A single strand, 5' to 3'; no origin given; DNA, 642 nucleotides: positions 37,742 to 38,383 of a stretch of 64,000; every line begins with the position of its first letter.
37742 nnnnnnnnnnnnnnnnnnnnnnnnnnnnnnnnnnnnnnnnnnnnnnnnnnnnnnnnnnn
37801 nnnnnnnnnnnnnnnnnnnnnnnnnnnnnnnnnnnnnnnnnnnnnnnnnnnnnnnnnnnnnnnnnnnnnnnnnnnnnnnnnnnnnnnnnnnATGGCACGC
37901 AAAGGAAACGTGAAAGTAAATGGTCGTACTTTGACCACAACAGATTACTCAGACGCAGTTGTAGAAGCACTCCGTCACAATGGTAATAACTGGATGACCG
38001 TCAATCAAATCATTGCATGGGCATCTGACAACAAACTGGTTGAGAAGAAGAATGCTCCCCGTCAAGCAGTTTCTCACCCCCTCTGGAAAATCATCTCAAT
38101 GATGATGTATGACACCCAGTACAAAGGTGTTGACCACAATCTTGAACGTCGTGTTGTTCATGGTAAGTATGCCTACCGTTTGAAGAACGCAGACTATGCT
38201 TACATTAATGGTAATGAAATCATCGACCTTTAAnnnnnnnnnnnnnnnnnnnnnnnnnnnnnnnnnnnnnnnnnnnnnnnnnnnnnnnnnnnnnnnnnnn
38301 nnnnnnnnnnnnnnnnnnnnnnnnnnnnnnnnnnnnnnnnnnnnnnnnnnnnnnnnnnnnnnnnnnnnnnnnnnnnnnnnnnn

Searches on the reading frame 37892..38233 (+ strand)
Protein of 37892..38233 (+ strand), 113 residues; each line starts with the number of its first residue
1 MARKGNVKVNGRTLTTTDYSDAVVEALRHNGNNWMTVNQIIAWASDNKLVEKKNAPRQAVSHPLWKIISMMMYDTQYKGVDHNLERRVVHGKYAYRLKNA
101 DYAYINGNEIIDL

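Call 9: search_protein_families(library=phrogs, proteins=[window:37892-38233:+])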
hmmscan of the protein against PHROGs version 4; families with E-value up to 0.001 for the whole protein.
window:37892-38233:+ (113 aa): 0 families

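Call 21: find_related_loci(query=window:37892-38233:+, collection=viral_contigs, flank=6000)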
Query window:37892-38233:+ (113 aa) in viral_contigs; peptide patterns used: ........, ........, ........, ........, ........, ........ (x = any residue, [..] = any of these).
4 stretches matched a pattern, but none encodes a relative of the query by tblastn (E <= 1e-3).

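Call 31: find_encoding_contigs(protein=window:37892-38233:+, flank=3000, max_places=10)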
Protein window:37892-38233:+ (113 aa): 24 contigs read that carry it; 10 places shown.
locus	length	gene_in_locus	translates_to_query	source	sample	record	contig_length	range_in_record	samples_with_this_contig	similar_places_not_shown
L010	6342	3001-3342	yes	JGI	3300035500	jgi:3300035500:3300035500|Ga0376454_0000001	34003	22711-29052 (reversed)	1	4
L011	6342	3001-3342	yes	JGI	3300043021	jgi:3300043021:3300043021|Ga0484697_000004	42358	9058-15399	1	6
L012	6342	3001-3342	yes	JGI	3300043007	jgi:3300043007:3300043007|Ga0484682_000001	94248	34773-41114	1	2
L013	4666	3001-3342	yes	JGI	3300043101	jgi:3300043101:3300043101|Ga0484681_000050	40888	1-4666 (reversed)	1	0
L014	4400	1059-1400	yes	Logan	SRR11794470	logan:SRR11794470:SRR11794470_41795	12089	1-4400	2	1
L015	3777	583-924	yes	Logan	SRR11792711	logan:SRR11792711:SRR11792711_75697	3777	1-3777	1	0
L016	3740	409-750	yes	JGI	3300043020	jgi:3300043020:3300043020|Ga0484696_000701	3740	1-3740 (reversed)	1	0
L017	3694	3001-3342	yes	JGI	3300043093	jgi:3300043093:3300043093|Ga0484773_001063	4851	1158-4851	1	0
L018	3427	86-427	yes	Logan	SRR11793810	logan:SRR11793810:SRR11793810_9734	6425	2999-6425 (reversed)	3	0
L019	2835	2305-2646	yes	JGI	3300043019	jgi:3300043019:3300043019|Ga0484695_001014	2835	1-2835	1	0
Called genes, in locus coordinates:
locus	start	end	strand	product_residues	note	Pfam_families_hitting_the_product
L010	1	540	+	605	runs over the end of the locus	PF02146:SIR2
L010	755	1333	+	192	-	PF00388:PI-PLC-X (weak)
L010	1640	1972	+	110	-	-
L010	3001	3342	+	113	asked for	-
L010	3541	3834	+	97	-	-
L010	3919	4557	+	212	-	-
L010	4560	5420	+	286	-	PF25187:Acb3 (weak)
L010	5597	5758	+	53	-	-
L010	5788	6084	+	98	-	-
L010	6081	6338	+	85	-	-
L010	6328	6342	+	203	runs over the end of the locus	-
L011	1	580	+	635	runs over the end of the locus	PF02146:SIR2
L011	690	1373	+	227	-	PF00388:PI-PLC-X (weak)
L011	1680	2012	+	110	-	-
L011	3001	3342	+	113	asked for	-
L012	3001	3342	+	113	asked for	-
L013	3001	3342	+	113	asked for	-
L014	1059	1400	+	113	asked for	-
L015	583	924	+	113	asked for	-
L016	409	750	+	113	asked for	-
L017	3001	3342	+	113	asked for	-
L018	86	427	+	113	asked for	-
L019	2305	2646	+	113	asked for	-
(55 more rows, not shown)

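Call 37: search_protein_families(library=pfam, max_evalue=0.01, proteins=[window:37892-38233:+])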
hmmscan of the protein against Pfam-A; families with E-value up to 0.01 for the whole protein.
window:37892-38233:+ (113 aa): 0 families

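Call 42: find_homologous_proteins(query=window:37892-38230:+, max_evalue=0.001)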
Query window:37892-38230:+ (113 aa): 2 proteins with E <= 0.001 among 2 candidates.
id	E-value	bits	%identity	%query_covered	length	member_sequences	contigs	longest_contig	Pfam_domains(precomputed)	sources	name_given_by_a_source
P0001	6.1e-69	247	97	100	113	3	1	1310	-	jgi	jgi:hypothetical protein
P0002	1.5e-29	120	56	91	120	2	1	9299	-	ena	-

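Call 43: find_encoding_contigs(protein=P0002, flank=5000, max_places=5)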
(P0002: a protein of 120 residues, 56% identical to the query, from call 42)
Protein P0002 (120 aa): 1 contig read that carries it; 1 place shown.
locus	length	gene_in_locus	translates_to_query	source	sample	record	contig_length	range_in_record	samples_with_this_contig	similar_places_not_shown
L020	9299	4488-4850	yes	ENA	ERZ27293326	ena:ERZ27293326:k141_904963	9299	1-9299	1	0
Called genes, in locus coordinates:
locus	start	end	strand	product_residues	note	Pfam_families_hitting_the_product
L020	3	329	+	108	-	?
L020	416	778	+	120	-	-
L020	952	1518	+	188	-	-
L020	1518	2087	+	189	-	-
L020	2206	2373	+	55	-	-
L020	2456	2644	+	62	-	-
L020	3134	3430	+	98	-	-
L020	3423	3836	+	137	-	-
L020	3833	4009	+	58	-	-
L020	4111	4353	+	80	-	PF10902:WYL_2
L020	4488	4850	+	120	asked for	-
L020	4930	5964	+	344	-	-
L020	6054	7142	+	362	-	PF13180:PDZ_2 (faint)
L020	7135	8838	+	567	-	PF01391:Collagen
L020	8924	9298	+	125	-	?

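Call 44: find_encoding_contigs(protein=P0001, flank=5000, max_places=5)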
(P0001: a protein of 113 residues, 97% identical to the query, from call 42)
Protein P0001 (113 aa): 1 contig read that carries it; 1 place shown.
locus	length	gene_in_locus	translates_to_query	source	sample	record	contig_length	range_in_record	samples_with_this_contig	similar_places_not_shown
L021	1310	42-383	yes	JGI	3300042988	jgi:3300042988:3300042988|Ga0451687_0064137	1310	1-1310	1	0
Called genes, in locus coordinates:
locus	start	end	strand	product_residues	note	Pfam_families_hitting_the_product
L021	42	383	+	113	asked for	-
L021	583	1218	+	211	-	-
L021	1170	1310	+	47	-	?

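Call 106: predict_structure(alignment_id=A3)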
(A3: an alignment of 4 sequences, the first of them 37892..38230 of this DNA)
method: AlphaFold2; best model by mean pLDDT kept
length: 113 residues; sequences in the alignment: 4
mean_pLDDT: 70.7   pTM: 0.68
mean pLDDT of the five models: 70.7, 68.5, 68.4, 67.3, 66.1
residues with pLDDT >= 90: 0; 70-90: 68; 50-70: 25; < 50: 20
segments of 3 or more residues with pLDDT < 50: 1-6, 103-113
pLDDT, mean of each block of 10 residues (from residue 1): 46 79 86 86 85 59 79 59 80 80 46 40
secondary structure, 60 per line:
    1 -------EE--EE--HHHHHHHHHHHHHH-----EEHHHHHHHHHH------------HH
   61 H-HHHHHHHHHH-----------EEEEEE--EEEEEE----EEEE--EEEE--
elements in order: H16-29 H37-46 H63-72 E84-89 E92-97 E102-105 E108-111

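Call 112: fold_search(model_id=the predicted structure, library=pdb)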
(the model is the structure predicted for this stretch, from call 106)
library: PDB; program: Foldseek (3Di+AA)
matches with E <= 10: 458; with E <= 0.001: 0
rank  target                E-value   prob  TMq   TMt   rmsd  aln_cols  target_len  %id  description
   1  3co6_C                6.8e-02  0.98  0.51  0.60   4.5       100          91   14  Crystal Structure of FoxO1 DBD Bound to DBE1 DNA (released 2008-09-16)
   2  5dui_B                7.2e-02  0.97  0.51  0.63   4.6        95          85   15  Identification of a new FoxO1 binding site that precludes CREB binding at the glucose-6-phosphatase catalytic subunit  (released 2016-09-21)
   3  2k86_MODEL_1_A        7.2e-02  0.97  0.49  0.52   6.4       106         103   13  Solution Structure of FOXO3a Forkhead domain (released 2008-10-14)
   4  9d2l_C                7.2e-02  0.92  0.41  0.46   6.1        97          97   12  FoxP3 multimers bridge four T2G repeat DNAs (released 2025-10-29)
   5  3coa_C                8.1e-02  0.96  0.45  0.57   5.1       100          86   14  Crystal Structure of FoxO1 DBD Bound to IRE DNA (released 2008-09-16)
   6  8zn0_A                8.6e-02  0.98  0.49  0.18   4.6        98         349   19  The Crystal Structure of an Atypical N-methyltransferasea PaOMT9 in P. amurense (released 2025-05-28)
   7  9d2l_O                9.2e-02  0.85  0.38  0.43   6.4        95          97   13  FoxP3 multimers bridge four T2G repeat DNAs (released 2025-10-29)
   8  2mbf_MODEL_1_A        1.0e-01  0.96  0.49  0.54   4.7        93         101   14  Solution structure of the forkhead domain of Brugia malayi DAF-16a (released 2013-09-11)
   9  8srp_E                1.1e-01  0.96  0.46  0.59   4.9        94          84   13  FoxP3 forms Ladder-like multimer to bridge TTTG repeats (released 2023-10-18)
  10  8sro_D                1.1e-01  0.96  0.47  0.59   5.8        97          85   13  FoxP3 tetramer on TTTG repeats (released 2023-10-18)
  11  9d2e_A                1.1e-01  0.87  0.43  0.53   6.1       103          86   13  FoxP3 multimers bridge two T4G repeat DNAs (model1) (released 2025-10-29)
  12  8sro_A                1.1e-01  0.82  0.38  0.47   6.3        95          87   13  FoxP3 tetramer on TTTG repeats (released 2023-10-18)
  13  9d2l_U                1.2e-01  0.85  0.39  0.47   6.1       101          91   15  FoxP3 multimers bridge four T2G repeat DNAs (released 2025-10-29)
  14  9bcx_B                1.2e-01  0.44  0.34  0.10  10.8       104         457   10  Cryo-EM structure of the S. cerevisiae ORC-Cdc6-Mcm2-7-DNA complex with a fully closed Mcm2-Mcm5 DNA entry gate (released 2025-01-01)
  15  9ire_A                1.2e-01  0.99  0.46  0.35   4.2        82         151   11  CRYSTAL STRUCTURE OF Bacillus cereus FERRIC UPTAKE REGULATOR (released 2025-07-23)
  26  7xvl_o                2.4e-01  0.97  0.49  0.68   3.5        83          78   18  Crystal Structure of Nucleosome-H1.0 Linker Histone Assembly (sticky-169an DNA fragment) (released 2023-05-24)
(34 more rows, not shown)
